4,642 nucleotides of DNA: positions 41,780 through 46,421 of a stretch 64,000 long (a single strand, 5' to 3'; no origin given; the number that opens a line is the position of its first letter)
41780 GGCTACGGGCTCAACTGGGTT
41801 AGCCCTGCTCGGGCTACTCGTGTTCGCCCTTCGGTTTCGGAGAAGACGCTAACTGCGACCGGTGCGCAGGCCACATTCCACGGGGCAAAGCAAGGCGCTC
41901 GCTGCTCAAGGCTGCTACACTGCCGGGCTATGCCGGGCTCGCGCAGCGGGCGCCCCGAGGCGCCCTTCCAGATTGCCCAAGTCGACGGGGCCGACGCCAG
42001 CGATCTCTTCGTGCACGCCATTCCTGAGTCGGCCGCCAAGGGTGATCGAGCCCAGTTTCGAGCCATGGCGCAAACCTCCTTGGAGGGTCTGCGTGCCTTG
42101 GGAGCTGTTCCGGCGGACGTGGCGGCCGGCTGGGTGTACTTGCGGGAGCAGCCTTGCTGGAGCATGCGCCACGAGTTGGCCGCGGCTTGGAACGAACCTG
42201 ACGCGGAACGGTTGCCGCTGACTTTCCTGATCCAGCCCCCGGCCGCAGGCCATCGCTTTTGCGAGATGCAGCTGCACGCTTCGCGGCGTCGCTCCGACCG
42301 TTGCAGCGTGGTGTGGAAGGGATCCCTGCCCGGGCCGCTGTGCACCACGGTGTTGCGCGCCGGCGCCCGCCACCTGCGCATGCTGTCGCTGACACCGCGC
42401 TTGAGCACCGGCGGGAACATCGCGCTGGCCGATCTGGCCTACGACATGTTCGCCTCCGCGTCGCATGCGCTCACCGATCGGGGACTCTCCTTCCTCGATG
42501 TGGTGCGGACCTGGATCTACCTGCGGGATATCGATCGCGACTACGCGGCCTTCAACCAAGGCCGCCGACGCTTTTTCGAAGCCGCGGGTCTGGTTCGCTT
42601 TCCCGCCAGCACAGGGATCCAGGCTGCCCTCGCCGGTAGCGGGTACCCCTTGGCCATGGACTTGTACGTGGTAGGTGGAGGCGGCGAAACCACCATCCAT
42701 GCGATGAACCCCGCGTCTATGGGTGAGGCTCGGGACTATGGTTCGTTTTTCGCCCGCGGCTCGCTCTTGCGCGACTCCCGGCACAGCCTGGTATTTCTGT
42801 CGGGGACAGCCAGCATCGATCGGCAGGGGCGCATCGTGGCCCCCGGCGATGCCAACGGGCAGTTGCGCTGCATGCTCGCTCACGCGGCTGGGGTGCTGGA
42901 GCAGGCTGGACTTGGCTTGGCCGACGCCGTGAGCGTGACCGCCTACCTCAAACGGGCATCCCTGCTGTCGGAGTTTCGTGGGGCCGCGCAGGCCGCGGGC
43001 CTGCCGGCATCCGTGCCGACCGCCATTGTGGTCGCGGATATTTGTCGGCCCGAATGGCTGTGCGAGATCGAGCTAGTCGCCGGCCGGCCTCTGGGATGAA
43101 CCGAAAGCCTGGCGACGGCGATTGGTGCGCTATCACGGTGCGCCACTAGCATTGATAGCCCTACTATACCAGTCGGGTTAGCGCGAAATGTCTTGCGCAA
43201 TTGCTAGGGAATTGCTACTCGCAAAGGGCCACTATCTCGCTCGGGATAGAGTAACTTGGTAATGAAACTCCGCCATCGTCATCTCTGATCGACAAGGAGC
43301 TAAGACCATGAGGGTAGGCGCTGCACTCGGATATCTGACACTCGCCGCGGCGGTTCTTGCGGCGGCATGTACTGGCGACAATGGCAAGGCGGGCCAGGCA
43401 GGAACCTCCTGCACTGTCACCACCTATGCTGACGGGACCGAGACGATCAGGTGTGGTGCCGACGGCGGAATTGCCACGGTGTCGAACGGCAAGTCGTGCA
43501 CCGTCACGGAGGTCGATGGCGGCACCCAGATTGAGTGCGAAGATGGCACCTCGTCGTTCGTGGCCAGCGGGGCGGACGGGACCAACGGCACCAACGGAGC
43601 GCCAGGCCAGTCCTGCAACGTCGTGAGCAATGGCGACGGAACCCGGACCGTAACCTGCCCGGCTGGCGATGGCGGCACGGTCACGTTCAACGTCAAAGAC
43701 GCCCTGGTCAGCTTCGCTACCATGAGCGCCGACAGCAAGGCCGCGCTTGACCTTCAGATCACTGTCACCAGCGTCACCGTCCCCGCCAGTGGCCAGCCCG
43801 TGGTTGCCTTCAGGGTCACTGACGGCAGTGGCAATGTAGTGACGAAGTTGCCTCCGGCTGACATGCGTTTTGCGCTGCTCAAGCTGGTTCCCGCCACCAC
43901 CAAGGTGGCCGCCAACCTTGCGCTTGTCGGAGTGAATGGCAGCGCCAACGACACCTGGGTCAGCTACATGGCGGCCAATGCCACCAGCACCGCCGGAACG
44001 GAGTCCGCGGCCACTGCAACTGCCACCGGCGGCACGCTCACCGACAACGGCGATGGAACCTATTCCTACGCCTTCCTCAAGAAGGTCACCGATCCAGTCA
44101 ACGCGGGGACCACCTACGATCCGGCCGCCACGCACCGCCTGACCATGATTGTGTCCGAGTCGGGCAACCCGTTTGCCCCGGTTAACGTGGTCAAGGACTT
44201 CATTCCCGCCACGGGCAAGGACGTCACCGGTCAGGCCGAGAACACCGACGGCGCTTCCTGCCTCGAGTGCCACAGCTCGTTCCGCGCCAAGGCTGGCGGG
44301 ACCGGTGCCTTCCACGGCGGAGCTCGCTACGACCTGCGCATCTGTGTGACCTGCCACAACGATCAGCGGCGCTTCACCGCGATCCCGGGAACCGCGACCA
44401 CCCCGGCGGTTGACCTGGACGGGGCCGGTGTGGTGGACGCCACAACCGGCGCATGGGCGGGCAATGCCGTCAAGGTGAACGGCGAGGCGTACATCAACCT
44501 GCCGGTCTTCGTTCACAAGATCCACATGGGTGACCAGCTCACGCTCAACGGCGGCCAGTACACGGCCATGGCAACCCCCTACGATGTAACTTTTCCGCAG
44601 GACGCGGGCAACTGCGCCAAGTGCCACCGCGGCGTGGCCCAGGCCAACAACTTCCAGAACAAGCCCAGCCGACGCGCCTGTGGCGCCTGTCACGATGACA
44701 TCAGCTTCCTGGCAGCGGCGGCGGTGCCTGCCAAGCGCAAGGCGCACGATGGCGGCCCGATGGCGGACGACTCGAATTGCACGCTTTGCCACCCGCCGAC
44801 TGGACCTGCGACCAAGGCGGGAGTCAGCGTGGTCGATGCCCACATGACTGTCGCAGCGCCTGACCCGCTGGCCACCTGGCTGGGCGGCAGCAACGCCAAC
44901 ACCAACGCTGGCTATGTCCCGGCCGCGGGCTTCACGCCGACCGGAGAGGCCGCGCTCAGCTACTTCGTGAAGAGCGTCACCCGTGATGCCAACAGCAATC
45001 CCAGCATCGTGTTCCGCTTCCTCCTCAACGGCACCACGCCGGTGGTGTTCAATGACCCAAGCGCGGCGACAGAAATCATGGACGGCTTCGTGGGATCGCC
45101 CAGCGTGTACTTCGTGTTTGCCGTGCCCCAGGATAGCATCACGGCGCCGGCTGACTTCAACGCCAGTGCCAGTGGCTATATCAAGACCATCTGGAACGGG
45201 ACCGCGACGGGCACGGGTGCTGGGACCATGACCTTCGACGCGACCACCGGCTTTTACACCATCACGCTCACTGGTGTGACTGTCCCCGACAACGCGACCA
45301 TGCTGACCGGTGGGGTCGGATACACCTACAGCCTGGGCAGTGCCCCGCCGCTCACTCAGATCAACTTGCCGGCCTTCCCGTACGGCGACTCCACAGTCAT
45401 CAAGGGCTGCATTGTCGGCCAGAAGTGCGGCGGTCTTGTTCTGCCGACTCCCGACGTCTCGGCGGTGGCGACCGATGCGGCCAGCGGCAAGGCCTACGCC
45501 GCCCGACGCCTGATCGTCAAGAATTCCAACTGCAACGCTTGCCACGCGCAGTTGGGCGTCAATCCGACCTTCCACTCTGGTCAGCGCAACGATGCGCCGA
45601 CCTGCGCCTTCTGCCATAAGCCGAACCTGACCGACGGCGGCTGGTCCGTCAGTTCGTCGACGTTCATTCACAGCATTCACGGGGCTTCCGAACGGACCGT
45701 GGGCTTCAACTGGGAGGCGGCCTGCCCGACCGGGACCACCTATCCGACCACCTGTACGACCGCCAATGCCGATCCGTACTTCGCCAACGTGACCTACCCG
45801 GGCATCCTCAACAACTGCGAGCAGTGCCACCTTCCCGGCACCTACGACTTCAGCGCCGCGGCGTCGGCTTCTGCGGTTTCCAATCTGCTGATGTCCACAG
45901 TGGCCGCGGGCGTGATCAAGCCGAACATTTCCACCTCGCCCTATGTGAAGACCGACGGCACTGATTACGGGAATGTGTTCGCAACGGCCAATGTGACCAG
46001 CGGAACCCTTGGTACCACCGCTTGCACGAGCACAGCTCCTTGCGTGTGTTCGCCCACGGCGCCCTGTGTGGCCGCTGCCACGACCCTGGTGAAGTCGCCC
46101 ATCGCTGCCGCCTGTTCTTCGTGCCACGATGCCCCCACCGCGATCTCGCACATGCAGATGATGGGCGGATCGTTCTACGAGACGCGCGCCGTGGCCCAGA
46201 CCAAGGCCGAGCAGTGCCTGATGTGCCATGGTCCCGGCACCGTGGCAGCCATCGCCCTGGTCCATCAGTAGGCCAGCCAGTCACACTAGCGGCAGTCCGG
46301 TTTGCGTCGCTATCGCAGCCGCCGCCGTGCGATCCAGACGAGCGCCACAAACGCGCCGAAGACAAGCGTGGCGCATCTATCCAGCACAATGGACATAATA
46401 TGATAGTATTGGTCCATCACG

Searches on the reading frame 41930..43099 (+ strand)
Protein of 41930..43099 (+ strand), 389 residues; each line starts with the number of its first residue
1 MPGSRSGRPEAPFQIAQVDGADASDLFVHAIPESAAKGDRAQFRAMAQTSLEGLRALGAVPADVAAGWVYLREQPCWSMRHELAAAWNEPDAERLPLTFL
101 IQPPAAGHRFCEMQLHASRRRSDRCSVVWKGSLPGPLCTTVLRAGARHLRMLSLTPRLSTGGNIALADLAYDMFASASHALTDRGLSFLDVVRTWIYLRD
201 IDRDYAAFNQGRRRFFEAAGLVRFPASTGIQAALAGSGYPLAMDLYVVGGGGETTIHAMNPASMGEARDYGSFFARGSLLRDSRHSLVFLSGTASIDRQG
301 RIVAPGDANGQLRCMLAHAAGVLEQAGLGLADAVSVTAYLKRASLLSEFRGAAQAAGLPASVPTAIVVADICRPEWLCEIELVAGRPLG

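Call 20: search_protein_families(library=pfam, proteins=[window:41930-43099:+], max_evalue=0.001)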
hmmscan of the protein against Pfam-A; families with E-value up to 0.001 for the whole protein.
window:41930-43099:+ (389 aa): 2 families
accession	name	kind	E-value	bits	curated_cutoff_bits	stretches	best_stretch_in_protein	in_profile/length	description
PF01042.26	Ribonuc_L-PSP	-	2.3e-16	60.3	27.3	2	286-384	19-119/121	Endoribonuclease L-PSP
PF21168.2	FkbO_Hyg5-like_N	-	0.00021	21.8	27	1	166-230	38-109/122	Chorismatase FkbO/Hyg5-like, N-terminal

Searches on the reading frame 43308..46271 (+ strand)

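Call 20: search_protein_families(library=pfam, proteins=[window:43308-46271:+], max_evalue=0.001)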
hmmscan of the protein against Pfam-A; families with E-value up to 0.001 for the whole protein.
window:43308-46271:+ (987 aa): 6 families
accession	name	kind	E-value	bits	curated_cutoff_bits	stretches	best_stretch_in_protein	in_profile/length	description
PF22113.1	Mtrc-MtrF_II-IV_dom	-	1.8e-44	151.8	30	2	734-987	1-176/176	Outer membrane cytochrome MtrC/MtrF-like, domains II/IV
PF14522.11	Cytochrome_C7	-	6.6e-12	45.5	24.8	2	314-357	12-55/67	Cytochrome c7 and related cytochrome c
PF14537.11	Cytochrom_c3_2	-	1.4e-09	38.8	25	1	434-495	6-64/79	Cytochrome c3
PF09699.15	Paired_CXXCH_1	-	1.6e-09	37.7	20.6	0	931-975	3-37/41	Doubled CXXCH motif (Paired_CXXCH_1)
PF22112.2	OmcA-like_N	-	4.9e-08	33.5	27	1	153-304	4-166/167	OmcA-like N-terminal domain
PF02085.21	Cytochrom_CIII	-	2.8e-07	31.3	22.9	0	426-496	20-83/101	Class III cytochrome C family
